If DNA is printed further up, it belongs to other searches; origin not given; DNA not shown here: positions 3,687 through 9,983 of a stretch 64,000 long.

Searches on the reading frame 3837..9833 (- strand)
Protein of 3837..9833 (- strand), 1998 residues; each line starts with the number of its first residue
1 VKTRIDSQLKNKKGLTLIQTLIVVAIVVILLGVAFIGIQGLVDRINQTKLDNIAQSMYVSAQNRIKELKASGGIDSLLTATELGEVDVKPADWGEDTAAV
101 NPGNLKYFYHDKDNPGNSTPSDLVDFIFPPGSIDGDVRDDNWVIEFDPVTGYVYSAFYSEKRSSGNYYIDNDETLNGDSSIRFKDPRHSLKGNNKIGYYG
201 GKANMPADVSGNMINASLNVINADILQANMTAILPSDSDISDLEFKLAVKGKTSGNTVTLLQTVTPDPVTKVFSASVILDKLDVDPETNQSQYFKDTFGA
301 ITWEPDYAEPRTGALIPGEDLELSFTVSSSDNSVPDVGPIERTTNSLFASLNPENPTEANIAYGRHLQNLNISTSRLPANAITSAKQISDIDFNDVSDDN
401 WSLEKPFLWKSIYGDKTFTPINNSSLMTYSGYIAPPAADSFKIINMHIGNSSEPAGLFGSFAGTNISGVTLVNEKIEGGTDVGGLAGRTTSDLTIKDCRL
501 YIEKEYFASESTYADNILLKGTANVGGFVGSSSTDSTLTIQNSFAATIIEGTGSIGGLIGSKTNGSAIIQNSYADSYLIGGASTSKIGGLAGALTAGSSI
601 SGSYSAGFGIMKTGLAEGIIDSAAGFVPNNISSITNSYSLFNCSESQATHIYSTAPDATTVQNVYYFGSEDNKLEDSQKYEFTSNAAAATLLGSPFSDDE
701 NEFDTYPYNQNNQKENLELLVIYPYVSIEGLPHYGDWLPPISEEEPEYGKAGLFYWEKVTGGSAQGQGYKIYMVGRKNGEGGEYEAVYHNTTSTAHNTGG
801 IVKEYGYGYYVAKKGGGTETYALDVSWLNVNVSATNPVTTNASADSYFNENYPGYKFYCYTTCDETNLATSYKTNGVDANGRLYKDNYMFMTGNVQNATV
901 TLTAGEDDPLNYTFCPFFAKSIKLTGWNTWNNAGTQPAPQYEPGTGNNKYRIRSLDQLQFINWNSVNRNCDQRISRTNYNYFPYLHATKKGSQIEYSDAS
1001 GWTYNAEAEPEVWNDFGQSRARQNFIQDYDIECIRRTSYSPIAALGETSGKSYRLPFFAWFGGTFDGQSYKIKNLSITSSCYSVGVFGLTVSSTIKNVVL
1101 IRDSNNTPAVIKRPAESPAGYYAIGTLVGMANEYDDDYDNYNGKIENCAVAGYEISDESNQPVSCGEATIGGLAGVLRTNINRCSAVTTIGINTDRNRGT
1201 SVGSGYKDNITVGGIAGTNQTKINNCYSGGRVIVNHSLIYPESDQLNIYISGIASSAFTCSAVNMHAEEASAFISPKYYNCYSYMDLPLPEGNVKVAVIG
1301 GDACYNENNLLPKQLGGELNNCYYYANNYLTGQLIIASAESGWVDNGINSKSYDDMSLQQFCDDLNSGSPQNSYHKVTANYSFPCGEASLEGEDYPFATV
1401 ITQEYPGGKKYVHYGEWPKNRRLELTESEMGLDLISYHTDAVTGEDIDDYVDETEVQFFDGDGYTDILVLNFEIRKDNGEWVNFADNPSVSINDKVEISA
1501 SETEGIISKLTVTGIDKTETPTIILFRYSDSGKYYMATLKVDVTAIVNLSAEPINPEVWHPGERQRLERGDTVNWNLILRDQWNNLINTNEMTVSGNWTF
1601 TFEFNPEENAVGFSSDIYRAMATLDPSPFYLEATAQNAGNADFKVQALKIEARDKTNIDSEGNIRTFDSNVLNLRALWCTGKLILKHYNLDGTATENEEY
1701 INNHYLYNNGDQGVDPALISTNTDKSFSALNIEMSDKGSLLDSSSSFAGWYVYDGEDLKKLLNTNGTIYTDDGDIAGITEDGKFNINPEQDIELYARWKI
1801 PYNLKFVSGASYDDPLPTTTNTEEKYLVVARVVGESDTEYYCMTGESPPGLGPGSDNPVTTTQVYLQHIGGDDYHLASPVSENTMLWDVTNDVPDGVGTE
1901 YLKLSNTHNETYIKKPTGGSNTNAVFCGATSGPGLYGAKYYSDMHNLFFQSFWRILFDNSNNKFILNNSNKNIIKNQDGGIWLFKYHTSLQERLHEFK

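Call 12: search_protein_families(library=pfam, proteins=[window:3837-9833:-])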
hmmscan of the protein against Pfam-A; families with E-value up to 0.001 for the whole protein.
window:3837-9833:- (1998 aa): 0 families

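Call 18: find_homologous_proteins(query=window:3837-9833:-)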
Query window:3837-9833:- (1998 aa): 952 proteins with E <= 0.001 among 8000 candidates; the best 120 are listed.
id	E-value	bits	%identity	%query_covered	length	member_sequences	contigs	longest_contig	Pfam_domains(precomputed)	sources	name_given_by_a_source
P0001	0.0e+0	4606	100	100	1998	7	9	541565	-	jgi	jgi:type II secretory pathway pseudopilin PulG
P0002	0.0e+0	3691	83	100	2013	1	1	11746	-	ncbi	-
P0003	0.0e+0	3564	81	100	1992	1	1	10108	PF07581.18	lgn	-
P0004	0.0e+0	2511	59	78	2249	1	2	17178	PF07581.18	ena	-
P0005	0.0e+0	2505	63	100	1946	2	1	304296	PF07581.18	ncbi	ncbi:MAG: hypothetical protein ACOX75_03910 [Lachnospiraceae bacterium]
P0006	0.0e+0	2462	61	100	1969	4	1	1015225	PF07581.18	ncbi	ncbi:MAG: pilus assembly FimT family protein [Saccharofermentanales bacterium]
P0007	0.0e+0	2448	62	97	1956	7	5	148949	PF07581.18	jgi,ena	-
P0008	0.0e+0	2432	61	100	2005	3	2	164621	PF07581.18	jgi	jgi:competence protein ComGC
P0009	0.0e+0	2419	56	100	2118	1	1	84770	PF07581.18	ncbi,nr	ncbi:MAG TPA: hypothetical protein GXZ76_08615 [Clostridiaceae bacterium]|nr:hypothetical protein [C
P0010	0.0e+0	2382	58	78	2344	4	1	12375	PF07581.18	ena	-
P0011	0.0e+0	2351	60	100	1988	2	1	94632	PF07581.18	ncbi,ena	-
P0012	0.0e+0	2318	59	100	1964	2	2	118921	-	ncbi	-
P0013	0.0e+0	2298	58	100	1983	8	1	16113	-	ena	-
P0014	0.0e+0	2291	58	100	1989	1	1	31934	PF07581.18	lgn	-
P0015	0.0e+0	2116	64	71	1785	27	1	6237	-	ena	-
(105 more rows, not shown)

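Call 19: find_encoding_contigs(protein=P0002, flank=4000, max_places=2)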
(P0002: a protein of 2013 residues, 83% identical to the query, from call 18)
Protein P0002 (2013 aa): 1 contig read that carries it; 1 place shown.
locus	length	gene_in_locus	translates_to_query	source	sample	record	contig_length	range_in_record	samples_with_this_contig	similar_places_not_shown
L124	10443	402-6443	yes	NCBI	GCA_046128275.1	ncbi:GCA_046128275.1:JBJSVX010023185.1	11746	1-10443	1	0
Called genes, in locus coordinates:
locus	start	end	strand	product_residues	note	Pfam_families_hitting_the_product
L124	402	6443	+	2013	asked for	-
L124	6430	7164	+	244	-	-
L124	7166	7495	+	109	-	-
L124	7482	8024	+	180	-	PF07963:N_methyl (weak)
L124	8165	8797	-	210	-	-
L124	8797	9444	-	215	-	-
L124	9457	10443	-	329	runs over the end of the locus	PF11104:PilM_2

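Call 20: find_encoding_contigs(protein=P0003, flank=4000, max_places=2)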
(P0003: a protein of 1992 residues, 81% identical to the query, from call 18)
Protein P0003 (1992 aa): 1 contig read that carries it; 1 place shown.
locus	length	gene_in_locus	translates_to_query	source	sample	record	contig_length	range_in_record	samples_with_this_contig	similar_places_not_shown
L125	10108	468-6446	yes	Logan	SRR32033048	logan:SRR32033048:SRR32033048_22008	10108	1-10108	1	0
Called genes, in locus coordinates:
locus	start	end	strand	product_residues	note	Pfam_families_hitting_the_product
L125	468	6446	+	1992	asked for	PF07581:Glug (faint)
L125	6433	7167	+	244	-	-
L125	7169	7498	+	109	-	PF07963:N_methyl (weak)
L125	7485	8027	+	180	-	PF07963:N_methyl (faint)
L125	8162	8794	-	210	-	-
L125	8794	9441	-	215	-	-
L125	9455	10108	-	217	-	?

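Call 21: find_encoding_contigs(protein=P0005, flank=4000, max_places=2)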
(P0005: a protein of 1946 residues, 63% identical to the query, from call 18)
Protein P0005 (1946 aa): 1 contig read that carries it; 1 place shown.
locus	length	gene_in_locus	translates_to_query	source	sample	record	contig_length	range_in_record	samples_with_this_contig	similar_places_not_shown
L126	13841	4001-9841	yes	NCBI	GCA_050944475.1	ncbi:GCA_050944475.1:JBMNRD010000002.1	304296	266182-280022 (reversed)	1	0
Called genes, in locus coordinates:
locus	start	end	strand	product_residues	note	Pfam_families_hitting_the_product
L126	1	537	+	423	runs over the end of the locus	PF04055:Radical_SAM, PF06969:HemN_C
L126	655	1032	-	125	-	PF06397:Desulfoferrod_N (weak), PF01880:Desulfoferrodox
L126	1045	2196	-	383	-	PF00037:Fer4, PF12797:Fer4_2 (weak), PF12837:Fer4_6 (weak), PF12838:Fer4_7 (weak), PF21349:RUBY_RBDX, PF00210:Ferritin (weak), PF02915:Rubrerythrin, PF21349:RUBY_RBDX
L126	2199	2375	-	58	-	PF21349:RUBY_RBDX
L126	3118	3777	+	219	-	PF13545:HTH_Crp_2, PF00325:Crp (weak)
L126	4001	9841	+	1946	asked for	PF07581:Glug (faint)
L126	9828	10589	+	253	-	-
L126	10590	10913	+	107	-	PF07963:N_methyl (weak)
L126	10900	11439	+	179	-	PF07963:N_methyl (weak)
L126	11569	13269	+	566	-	PF05157:MshEN, PF00437:T2SSE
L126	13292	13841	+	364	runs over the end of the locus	PF00437:T2SSE, PF13401:AAA_22 (weak)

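Call 22: find_encoding_contigs(protein=P0006, flank=4000, max_places=2)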
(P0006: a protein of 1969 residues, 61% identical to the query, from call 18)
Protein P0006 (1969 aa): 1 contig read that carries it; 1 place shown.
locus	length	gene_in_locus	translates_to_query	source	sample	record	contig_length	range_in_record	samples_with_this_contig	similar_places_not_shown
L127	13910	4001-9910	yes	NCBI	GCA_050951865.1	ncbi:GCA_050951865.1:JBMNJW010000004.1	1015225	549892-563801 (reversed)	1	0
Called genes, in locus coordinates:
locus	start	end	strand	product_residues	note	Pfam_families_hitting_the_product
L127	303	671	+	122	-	PF07963:N_methyl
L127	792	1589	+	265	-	PF06750:A24_N_bact, PF01478:Peptidase_A24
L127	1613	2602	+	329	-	PF11104:PilM_2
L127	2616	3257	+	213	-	-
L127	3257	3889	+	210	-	-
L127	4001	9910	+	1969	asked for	PF07581:Glug (faint)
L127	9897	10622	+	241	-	-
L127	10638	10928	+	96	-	PF07963:N_methyl (weak)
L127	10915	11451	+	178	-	PF07963:N_methyl (weak)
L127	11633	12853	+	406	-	PF13173:AAA_14, PF13635:DUF4143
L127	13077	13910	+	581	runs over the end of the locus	PF00664:ABC_membrane, PF00005:ABC_tran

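Call 39: find_encoding_contigs(protein=P0008, flank=3000, max_places=5)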
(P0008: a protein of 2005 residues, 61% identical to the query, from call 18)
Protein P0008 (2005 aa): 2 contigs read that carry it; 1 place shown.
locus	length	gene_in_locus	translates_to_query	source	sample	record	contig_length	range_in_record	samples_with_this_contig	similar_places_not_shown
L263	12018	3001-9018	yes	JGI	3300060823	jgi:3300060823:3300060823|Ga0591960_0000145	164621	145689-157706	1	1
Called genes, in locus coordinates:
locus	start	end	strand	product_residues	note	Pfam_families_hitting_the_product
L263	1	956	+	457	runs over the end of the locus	PF01595:CNNM, PF00571:CBS (weak), PF03471:CorC_HlyC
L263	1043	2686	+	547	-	PF13616:Rotamase_3, PF00639:Rotamase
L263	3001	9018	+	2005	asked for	PF07581:Glug (faint)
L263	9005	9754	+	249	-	-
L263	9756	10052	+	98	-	-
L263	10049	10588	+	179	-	-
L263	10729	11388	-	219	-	-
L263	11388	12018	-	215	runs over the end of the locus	-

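Call 40: find_encoding_contigs(protein=P0009, flank=3000, max_places=5)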
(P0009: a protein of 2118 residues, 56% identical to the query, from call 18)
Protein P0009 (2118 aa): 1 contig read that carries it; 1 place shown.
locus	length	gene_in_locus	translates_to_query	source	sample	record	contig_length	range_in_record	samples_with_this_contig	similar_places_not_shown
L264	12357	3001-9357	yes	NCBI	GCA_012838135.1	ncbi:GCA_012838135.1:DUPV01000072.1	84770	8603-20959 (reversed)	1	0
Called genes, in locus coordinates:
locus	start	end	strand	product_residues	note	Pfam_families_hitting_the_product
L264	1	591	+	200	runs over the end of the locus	PF09819:ABC_cobalt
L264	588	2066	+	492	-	PF03193:RsgA_GTPase (faint), PF13476:AAA_23 (faint), PF13481:AAA_25 (faint), PF00005:ABC_tran, PF02367:TsaE (faint), PF02463:SMC_N (weak), PF00005:ABC_tran, PF13304:AAA_21 (weak), +7 more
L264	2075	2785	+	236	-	PF02361:CbiQ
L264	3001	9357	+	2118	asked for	PF07581:Glug (faint)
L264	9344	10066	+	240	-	-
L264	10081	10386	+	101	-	-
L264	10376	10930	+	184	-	PF07963:N_methyl (weak)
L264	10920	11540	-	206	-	-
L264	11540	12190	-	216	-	-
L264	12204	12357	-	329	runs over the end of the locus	PF11104:PilM_2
